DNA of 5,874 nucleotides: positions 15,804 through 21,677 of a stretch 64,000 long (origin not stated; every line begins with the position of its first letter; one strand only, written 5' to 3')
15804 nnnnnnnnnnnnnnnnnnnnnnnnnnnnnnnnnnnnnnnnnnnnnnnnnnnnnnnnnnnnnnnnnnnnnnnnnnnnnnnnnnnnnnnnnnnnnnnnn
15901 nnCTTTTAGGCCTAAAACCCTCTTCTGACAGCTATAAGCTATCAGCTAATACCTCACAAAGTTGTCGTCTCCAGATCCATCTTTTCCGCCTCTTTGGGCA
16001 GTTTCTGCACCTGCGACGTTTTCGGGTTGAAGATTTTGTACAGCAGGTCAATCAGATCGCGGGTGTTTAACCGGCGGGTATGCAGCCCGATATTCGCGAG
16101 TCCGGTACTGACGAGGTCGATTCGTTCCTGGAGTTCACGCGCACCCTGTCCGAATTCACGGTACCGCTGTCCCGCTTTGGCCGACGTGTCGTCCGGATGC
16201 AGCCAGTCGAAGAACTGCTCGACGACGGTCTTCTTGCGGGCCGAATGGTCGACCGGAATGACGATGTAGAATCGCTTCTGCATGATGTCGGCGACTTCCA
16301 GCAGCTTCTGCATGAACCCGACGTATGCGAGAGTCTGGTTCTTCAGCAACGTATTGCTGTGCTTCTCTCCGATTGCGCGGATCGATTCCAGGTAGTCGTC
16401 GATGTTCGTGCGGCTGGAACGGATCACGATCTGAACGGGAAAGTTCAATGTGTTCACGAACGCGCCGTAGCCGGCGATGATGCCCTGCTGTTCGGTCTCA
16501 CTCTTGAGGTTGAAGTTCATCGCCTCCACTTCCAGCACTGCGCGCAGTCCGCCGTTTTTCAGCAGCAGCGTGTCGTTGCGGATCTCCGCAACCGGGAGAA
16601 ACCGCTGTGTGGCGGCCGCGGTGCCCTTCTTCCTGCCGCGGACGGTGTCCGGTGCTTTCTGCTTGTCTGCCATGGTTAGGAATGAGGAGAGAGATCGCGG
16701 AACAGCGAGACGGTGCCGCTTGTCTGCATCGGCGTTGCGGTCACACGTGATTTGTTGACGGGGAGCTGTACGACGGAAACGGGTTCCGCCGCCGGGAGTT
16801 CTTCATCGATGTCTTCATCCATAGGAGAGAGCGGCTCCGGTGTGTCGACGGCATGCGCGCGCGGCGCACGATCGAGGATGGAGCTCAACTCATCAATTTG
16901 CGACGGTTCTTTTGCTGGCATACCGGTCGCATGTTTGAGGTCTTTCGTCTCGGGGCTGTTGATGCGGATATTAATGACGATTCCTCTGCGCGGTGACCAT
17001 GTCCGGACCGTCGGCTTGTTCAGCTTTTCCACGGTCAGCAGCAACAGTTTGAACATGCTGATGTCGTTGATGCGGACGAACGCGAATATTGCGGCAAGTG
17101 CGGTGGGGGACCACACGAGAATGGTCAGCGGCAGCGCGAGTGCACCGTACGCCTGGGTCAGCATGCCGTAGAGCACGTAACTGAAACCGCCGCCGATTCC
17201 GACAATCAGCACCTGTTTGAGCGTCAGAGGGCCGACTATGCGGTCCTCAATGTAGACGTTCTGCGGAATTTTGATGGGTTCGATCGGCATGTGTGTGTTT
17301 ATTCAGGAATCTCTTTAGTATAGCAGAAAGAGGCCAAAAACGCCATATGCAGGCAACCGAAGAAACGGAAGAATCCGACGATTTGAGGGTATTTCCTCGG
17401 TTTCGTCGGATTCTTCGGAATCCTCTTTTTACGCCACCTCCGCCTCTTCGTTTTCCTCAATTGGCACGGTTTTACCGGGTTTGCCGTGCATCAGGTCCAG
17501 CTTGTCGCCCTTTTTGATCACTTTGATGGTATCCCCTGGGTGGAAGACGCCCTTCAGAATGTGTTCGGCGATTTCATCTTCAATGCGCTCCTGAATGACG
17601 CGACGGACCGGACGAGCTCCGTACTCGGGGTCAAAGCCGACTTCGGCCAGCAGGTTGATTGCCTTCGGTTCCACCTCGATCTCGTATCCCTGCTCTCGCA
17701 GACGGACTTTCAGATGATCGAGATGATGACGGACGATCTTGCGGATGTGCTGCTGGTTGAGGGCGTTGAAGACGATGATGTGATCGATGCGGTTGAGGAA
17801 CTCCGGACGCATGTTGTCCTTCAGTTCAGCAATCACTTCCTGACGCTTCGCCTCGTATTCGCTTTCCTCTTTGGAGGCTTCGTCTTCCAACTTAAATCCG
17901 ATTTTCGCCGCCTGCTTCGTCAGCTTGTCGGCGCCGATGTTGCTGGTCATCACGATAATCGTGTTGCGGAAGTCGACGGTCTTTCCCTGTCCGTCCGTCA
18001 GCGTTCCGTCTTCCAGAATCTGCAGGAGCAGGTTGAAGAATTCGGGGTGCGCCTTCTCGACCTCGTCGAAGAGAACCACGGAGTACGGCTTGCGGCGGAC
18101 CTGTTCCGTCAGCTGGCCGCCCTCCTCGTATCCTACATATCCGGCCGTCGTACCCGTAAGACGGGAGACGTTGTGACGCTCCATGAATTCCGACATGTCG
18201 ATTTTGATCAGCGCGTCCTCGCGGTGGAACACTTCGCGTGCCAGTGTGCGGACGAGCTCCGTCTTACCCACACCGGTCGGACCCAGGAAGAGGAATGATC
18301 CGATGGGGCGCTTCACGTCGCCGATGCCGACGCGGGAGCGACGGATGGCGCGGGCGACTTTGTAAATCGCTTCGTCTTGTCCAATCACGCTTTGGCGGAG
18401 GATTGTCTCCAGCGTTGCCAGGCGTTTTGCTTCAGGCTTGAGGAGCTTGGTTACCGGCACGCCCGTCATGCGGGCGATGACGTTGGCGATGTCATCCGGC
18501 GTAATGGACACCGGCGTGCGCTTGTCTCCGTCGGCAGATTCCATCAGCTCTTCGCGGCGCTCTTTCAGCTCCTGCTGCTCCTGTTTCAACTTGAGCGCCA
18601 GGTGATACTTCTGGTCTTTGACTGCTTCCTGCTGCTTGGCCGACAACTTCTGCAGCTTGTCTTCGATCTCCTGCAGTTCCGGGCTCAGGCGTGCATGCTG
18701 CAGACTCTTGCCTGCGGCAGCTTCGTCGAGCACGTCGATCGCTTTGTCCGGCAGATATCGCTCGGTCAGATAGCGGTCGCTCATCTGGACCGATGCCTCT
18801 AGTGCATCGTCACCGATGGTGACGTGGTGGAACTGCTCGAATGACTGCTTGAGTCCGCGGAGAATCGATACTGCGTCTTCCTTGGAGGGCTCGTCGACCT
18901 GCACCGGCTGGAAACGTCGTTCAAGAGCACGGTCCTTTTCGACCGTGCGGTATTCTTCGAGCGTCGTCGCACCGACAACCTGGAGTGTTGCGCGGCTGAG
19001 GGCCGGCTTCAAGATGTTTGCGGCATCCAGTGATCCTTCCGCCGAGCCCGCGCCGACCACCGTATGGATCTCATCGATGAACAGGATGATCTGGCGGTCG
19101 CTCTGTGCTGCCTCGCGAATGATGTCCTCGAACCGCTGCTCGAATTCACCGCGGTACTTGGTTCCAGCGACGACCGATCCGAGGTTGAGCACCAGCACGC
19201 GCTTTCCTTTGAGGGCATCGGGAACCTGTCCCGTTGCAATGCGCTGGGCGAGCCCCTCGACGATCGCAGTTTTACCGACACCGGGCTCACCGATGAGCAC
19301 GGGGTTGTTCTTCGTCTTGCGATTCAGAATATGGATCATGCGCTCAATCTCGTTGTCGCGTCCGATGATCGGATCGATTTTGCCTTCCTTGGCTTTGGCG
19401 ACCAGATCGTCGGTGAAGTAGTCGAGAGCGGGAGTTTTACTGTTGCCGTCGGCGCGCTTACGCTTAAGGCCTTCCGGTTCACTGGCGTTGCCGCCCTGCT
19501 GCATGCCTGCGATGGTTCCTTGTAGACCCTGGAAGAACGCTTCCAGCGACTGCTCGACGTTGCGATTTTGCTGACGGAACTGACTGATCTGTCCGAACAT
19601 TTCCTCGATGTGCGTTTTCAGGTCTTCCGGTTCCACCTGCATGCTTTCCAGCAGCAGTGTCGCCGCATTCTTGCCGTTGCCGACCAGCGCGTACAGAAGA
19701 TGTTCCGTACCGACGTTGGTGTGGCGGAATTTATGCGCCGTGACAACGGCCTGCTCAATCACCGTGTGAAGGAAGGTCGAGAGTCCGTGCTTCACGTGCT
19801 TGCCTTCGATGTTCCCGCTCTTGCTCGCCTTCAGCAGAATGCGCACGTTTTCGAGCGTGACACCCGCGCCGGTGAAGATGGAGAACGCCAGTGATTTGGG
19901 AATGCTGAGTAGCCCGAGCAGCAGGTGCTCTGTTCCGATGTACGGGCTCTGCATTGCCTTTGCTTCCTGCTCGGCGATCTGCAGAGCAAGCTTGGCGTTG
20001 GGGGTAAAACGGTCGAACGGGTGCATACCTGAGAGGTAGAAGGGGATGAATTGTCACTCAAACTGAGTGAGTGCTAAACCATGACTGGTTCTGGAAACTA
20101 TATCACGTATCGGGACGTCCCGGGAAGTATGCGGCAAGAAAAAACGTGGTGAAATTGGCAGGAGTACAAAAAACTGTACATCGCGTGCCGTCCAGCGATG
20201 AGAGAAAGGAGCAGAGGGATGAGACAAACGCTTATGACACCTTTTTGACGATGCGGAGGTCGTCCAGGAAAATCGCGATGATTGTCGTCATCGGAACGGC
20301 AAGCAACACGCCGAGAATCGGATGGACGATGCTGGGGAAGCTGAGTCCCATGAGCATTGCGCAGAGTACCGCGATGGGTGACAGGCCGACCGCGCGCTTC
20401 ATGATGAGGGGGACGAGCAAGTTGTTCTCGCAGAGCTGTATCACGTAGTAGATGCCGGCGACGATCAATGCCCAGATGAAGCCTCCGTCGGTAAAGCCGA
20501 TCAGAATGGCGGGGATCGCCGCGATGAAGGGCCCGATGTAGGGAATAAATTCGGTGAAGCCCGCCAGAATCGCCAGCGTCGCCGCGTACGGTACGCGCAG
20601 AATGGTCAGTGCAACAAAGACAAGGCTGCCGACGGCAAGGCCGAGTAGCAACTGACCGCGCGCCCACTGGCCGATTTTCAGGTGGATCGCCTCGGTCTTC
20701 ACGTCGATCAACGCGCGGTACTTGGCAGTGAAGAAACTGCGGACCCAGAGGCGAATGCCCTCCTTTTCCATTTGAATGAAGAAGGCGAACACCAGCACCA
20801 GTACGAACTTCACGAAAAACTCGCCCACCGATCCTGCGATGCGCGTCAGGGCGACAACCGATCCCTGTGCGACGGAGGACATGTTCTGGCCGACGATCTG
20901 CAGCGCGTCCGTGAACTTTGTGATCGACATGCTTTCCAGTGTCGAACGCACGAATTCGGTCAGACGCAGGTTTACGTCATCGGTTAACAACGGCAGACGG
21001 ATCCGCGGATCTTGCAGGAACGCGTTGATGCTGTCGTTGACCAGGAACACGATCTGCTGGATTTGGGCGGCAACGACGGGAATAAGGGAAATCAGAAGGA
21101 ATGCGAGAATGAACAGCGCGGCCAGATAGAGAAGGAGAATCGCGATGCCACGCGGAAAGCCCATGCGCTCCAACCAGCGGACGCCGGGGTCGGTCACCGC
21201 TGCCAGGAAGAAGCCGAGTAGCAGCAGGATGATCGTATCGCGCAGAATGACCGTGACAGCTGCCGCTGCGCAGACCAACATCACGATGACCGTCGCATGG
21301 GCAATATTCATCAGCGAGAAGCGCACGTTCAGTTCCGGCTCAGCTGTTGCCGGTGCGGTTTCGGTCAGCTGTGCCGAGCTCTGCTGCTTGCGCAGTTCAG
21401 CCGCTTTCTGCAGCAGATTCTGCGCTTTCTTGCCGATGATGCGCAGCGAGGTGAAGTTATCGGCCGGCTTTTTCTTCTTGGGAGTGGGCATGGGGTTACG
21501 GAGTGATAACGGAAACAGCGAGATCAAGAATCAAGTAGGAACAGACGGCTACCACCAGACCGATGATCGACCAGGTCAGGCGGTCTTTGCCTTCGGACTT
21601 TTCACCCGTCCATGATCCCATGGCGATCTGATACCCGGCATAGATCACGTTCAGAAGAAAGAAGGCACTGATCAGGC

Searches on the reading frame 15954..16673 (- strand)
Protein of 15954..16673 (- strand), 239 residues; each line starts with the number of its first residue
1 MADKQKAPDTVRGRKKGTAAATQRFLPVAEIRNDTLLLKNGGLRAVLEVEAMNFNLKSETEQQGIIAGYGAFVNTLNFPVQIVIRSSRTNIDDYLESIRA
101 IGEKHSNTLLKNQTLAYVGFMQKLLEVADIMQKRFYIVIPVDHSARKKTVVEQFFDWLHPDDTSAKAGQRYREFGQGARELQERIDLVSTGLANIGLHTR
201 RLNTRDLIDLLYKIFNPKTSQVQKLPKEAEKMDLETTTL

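Call 85: search_protein_families(library=pfam, proteins=[window:15954-16673:-], max_evalue=0.0001)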
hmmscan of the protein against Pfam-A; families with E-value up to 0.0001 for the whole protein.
window:15954-16673:- (239 aa): 1 family
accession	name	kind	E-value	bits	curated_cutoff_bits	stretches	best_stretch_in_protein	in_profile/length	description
PF11130.14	TraC_F_IV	-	4.5e-05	23.1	28.1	1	179-227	134-182/375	TraC protein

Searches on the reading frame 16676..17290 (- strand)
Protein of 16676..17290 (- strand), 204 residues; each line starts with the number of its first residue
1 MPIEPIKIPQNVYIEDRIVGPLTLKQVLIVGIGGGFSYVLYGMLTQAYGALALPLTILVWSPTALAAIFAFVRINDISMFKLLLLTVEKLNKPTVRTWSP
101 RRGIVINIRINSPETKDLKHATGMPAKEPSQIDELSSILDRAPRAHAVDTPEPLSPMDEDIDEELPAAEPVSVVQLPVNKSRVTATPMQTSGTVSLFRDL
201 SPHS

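Call 85: search_protein_families(library=pfam, proteins=[window:16676-17290:-], max_evalue=0.0001)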
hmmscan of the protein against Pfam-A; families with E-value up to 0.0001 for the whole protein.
window:16676-17290:- (204 aa): 1 family
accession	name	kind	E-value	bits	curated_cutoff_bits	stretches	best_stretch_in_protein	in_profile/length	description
PF12666.12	PrgI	-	4.7e-09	37.1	27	1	7-87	1-79/91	PrgI family protein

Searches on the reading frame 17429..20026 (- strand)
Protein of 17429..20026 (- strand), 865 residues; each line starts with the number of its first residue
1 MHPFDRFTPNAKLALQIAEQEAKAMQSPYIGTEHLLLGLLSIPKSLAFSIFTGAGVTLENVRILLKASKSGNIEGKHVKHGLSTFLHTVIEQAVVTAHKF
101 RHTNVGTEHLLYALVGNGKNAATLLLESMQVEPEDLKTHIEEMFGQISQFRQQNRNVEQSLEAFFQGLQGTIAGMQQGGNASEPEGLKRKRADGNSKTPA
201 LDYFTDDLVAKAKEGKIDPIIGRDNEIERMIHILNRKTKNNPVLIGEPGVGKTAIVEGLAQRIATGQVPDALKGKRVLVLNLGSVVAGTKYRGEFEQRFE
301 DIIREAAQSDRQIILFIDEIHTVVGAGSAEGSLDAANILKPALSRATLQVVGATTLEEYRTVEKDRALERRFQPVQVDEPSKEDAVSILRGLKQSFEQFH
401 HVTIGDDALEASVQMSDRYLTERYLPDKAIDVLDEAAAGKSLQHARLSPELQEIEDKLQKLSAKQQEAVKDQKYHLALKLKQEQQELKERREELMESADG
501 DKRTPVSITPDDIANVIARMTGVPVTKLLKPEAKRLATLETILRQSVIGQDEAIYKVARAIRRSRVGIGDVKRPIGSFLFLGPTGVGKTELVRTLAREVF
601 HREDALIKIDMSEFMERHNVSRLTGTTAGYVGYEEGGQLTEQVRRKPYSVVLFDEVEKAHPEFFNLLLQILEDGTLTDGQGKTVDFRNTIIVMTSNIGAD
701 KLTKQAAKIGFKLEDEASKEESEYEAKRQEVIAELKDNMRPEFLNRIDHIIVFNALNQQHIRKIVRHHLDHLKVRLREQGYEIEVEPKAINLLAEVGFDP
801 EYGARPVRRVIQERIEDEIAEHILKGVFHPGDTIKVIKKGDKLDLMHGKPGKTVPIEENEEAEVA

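Call 13: search_protein_families(library=pfam, proteins=[window:17429-20026:-])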
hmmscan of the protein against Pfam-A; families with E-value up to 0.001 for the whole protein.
window:17429-20026:- (865 aa): 29 families (the best 25 are shown)
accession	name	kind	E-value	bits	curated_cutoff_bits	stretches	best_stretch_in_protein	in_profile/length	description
PF07724.20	AAA_2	-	1.5e-65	220.7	27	1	573-749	1-165/166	AAA domain (Cdc48 subfamily)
PF17871.7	AAA_lid_9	-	4.7e-31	107.2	22.8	1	381-482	1-102/104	AAA lid domain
PF10431.15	ClpB_D2-small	-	1.4e-26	92.8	21.9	1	756-836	1-81/81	C-terminal, D2-small domain, of ClpB protein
PF00004.35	AAA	-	4.7e-25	89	21.2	2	243-373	2-124/131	ATPase family associated with various cellular activities (AAA)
PF02861.25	Clp_N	-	1.5e-24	86.4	20.7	2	18-65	1-48/53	Clp amino terminal domain, pathogenicity island component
PF07728.20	AAA_5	-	3.5e-16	59.9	22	1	578-699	2-125/139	AAA domain (dynein-related subfamily)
PF13191.12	AAA_16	-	6.9e-13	49.9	32.6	1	220-320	2-98/167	AAA ATPase domain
PF13401.12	AAA_22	-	5.4e-12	46.6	27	1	578-673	8-110/130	AAA domain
PF05621.17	TniB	-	8.3e-09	35.6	22.4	1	229-378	25-185/189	Bacterial TniB protein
PF13173.12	AAA_14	-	2.8e-08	34.2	27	0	243-327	6-78/129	AAA domain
PF00158.32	Sigma54_activat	-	7.1e-08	32.7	20.2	1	576-696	23-143/168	Sigma-54 interaction domain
PF01637.24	ATPase_2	-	4.1e-07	30.5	33.2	0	223-262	4-43/225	ATPase domain predominantly from Archaea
PF20720.3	nSTAND3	-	8.3e-07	29.3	27.2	0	228-265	8-43/155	Novel STAND NTPase 3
PF05729.18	NACHT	-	2.4e-06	27.9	26.7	0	243-286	4-46/167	NACHT domain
PF20030.5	bpMoxR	-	8.7e-06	25.4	27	0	220-268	14-59/205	MoxR domain in the MoxR-vWA-beta-propeller ternary systems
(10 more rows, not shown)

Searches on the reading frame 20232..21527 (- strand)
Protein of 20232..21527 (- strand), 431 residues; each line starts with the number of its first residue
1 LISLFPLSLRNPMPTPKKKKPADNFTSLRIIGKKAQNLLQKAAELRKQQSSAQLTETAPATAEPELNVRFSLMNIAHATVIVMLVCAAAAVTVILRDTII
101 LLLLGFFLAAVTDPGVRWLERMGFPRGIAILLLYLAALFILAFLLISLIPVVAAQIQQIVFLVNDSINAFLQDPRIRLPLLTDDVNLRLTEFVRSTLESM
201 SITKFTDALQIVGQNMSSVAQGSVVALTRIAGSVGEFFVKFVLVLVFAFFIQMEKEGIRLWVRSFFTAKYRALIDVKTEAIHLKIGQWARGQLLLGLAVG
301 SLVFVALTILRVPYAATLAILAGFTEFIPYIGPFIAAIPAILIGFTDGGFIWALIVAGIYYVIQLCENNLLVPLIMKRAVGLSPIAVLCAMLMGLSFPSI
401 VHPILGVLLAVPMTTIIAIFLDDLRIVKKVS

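Call 85: search_protein_families(library=pfam, proteins=[window:20232-21527:-], max_evalue=0.0001)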
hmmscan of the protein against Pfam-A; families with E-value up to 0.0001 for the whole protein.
window:20232-21527:- (431 aa): 1 family
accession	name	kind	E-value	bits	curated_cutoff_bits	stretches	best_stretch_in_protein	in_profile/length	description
PF01594.21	AI-2E_transport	-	1.3e-55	189.3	34.3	1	80-424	4-326/327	AI-2E family transporter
